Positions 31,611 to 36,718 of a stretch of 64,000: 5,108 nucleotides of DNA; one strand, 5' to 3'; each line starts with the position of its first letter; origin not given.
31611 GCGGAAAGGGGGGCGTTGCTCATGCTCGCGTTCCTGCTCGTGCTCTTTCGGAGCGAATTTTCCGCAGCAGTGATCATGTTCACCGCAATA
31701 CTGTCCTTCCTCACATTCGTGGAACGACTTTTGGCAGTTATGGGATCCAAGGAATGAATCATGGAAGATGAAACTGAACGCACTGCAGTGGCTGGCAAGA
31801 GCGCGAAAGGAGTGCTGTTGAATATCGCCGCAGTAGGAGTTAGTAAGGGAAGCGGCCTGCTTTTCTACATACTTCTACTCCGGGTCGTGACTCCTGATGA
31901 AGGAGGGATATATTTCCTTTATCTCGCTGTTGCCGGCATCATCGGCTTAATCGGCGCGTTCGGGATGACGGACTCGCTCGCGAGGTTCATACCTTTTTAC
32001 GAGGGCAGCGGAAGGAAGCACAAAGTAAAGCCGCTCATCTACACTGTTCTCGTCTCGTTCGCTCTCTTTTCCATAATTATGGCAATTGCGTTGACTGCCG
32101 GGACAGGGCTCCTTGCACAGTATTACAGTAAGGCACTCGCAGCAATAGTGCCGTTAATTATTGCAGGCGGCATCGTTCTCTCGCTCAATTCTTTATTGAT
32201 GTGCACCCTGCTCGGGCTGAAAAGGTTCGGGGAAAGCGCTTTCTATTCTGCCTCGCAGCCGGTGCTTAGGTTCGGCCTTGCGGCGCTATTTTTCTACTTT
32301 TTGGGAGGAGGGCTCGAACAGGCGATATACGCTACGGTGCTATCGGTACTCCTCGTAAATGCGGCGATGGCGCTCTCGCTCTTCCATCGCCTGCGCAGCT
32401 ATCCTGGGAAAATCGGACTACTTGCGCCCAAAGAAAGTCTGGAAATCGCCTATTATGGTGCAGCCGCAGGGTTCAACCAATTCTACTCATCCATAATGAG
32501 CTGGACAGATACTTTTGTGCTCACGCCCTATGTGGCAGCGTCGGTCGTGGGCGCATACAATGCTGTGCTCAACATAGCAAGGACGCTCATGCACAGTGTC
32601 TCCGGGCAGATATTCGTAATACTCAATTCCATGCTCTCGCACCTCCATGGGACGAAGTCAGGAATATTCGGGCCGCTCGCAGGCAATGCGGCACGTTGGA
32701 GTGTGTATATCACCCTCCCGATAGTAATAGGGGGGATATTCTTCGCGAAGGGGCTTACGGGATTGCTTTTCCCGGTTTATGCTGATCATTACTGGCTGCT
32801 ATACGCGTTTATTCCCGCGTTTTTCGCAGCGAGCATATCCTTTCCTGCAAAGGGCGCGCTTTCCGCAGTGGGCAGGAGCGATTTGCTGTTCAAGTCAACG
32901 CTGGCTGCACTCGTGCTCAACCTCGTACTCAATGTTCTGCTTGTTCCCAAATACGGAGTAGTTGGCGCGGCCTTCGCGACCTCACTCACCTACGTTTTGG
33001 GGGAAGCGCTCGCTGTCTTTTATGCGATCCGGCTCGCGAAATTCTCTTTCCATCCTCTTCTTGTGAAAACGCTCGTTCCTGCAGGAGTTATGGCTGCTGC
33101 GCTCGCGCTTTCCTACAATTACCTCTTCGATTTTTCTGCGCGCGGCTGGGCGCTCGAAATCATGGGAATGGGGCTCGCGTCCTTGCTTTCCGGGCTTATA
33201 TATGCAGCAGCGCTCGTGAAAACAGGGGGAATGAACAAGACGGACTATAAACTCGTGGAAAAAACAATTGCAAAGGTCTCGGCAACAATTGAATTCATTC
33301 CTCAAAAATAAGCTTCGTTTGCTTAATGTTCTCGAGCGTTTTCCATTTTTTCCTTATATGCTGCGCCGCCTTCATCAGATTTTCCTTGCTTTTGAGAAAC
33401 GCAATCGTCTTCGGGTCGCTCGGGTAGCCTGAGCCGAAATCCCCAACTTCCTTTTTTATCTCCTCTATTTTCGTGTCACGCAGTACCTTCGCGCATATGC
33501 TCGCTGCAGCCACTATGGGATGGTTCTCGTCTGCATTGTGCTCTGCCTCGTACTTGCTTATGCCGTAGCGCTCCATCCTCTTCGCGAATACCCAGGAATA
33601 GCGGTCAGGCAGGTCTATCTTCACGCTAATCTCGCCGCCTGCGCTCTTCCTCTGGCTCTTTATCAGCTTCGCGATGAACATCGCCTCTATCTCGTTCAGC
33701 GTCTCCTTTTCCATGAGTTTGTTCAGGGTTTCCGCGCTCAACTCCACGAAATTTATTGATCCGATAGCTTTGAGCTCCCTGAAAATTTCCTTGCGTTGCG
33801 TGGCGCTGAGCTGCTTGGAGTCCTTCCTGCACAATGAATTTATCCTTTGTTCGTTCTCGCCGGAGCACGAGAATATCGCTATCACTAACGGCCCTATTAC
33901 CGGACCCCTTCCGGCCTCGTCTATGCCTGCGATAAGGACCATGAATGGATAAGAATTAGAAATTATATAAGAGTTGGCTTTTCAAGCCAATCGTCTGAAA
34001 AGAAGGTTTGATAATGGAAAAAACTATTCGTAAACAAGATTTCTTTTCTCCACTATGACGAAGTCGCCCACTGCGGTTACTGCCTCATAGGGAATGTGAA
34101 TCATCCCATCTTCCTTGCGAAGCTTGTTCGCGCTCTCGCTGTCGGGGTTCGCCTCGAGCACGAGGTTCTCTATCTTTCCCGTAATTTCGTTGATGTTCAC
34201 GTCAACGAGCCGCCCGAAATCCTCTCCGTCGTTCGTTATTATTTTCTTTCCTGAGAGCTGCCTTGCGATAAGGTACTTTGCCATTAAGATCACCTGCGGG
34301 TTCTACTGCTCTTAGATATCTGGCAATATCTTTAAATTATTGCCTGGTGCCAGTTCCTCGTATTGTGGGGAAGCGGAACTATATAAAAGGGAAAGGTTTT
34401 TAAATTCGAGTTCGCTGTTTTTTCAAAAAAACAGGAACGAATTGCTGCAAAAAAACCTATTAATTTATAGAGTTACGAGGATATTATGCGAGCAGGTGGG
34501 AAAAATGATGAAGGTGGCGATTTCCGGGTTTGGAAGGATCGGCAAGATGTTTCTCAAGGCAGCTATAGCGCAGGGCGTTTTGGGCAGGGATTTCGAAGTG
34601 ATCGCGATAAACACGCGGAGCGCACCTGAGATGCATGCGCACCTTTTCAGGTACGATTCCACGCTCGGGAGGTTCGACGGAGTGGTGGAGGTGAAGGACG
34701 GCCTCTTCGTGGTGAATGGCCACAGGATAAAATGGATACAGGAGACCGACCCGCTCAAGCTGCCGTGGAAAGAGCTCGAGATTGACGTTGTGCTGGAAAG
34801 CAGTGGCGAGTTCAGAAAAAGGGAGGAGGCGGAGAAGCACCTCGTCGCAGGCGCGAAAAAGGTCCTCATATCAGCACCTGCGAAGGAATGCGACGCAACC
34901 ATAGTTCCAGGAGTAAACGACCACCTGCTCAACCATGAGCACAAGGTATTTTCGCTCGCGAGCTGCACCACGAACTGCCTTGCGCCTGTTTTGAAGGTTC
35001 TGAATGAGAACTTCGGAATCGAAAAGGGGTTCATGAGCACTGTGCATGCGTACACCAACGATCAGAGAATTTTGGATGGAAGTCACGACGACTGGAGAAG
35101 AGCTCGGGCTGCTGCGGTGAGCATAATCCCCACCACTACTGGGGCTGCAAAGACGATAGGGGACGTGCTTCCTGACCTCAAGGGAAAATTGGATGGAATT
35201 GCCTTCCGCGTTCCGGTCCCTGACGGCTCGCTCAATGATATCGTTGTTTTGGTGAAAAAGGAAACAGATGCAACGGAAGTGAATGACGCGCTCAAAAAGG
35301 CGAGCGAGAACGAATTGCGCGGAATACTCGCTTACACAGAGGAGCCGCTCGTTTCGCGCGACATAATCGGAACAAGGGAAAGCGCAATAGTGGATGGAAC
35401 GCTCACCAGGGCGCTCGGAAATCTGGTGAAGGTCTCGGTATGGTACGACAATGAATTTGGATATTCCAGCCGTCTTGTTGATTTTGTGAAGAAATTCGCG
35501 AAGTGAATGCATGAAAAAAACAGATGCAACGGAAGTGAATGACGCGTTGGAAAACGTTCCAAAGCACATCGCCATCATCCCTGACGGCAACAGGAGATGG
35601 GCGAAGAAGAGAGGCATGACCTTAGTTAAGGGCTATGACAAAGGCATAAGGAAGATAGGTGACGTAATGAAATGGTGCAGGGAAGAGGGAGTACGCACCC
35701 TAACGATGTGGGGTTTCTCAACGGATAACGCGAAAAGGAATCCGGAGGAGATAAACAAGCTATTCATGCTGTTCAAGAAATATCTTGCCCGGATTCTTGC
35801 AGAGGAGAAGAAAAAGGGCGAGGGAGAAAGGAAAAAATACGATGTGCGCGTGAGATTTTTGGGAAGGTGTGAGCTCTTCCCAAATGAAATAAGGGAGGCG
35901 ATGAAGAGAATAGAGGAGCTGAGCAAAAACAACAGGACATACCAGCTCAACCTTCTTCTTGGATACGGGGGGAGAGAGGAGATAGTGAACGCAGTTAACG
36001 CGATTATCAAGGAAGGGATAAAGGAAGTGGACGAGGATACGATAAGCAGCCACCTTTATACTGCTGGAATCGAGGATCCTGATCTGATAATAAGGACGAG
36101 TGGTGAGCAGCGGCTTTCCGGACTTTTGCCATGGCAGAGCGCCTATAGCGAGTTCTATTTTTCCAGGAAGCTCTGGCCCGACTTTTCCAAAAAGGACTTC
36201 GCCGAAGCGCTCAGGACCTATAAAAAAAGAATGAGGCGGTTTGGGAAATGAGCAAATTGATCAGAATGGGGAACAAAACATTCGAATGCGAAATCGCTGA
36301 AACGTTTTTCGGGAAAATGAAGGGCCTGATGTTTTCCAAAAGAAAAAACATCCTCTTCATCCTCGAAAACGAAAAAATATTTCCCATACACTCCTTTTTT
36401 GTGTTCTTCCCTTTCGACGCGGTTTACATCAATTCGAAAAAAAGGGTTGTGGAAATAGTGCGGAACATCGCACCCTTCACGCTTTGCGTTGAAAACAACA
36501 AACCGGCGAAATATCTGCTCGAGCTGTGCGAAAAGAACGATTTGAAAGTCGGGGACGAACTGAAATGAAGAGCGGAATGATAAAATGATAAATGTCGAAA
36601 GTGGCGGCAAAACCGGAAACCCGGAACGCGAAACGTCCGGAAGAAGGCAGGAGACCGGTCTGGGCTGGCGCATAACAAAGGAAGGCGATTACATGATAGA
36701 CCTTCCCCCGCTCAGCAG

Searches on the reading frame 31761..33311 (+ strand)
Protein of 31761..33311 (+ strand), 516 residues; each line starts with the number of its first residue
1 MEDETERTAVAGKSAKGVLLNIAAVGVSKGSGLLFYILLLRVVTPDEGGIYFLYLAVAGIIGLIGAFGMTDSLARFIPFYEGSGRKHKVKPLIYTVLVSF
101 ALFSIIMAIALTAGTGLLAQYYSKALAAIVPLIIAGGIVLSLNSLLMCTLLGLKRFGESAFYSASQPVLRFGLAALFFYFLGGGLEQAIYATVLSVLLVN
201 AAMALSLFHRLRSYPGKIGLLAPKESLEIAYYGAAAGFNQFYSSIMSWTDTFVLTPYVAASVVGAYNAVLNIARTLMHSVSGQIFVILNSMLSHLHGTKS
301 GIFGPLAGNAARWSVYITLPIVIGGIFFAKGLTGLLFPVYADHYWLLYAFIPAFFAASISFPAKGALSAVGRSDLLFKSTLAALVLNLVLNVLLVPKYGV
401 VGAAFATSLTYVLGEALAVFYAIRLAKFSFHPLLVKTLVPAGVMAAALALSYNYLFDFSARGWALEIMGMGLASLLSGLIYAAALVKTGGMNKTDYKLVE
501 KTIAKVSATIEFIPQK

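Call 3: search_protein_families(library=pfam, proteins=[window:31761-33311:+], max_evalue=0.01)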
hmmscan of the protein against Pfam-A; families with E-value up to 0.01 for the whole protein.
window:31761-33311:+ (516 aa): 1 family
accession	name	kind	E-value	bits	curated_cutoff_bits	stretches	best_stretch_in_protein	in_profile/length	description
PF01943.22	Polysacc_synt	-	9.7e-17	61.7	28.2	1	15-278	2-256/274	Polysaccharide biosynthesis protein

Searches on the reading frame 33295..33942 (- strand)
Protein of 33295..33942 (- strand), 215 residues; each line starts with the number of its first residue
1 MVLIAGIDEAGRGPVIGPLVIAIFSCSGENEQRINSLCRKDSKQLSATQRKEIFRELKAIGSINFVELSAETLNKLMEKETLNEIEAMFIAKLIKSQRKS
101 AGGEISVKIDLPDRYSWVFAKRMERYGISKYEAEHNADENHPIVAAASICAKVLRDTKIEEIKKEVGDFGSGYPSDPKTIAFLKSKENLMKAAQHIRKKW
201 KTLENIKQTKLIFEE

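Call 3: search_protein_families(library=pfam, proteins=[window:33295-33942:-], max_evalue=0.01)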
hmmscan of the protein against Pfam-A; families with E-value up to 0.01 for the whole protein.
window:33295-33942:- (215 aa): 1 family
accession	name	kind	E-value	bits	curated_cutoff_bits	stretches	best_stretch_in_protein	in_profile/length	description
PF01351.25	RNase_HII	-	2.4e-43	148.8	25.8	1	5-202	1-198/199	Ribonuclease HII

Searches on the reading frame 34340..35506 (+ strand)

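Call 30: search_protein_families(library=pfam, proteins=[window:34340-35506:+], max_evalue=0.001)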
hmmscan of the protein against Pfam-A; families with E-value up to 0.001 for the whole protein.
window:34340-35506:+ (388 aa): 2 families
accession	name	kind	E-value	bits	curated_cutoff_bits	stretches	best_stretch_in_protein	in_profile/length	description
PF02800.25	Gp_dh_C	-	3.4e-64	215.6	24.4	1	214-369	1-158/158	Glyceraldehyde 3-phosphate dehydrogenase, C-terminal domain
PF00044.30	Gp_dh_N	-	6.6e-31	107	31.7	1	57-160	1-100/101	Glyceraldehyde 3-phosphate dehydrogenase, NAD binding domain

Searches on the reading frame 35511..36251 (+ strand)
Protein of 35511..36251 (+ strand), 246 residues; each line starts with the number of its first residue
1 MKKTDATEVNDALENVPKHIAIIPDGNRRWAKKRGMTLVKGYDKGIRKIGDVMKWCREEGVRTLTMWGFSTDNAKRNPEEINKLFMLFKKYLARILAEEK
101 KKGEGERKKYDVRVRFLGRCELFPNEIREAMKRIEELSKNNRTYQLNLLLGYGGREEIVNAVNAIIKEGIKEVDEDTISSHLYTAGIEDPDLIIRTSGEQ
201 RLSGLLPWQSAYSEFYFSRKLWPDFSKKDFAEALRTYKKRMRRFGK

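Call 30: search_protein_families(library=pfam, proteins=[window:35511-36251:+], max_evalue=0.001)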
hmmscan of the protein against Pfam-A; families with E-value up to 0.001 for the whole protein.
window:35511-36251:+ (246 aa): 1 family
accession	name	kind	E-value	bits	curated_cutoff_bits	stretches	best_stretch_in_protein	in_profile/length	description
PF01255.24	Prenyltransf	-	1.2e-75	254.2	27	1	23-245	1-219/219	Putative undecaprenyl diphosphate synthase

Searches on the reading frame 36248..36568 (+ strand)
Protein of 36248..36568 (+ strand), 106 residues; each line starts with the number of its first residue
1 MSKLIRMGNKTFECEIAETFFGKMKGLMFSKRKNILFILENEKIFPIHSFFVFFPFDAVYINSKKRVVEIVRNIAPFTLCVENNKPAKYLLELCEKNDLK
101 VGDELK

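Call 65: search_protein_families(library=pfam, proteins=[window:36248-36568:+], max_evalue=0.01)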
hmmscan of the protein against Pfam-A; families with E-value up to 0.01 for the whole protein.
window:36248-36568:+ (106 aa): 1 family
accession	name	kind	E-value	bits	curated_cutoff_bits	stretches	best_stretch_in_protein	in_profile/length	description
PF02643.20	DUF192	-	3.5e-11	43.5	27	1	12-105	1-94/96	Uncharacterized ACR, COG1430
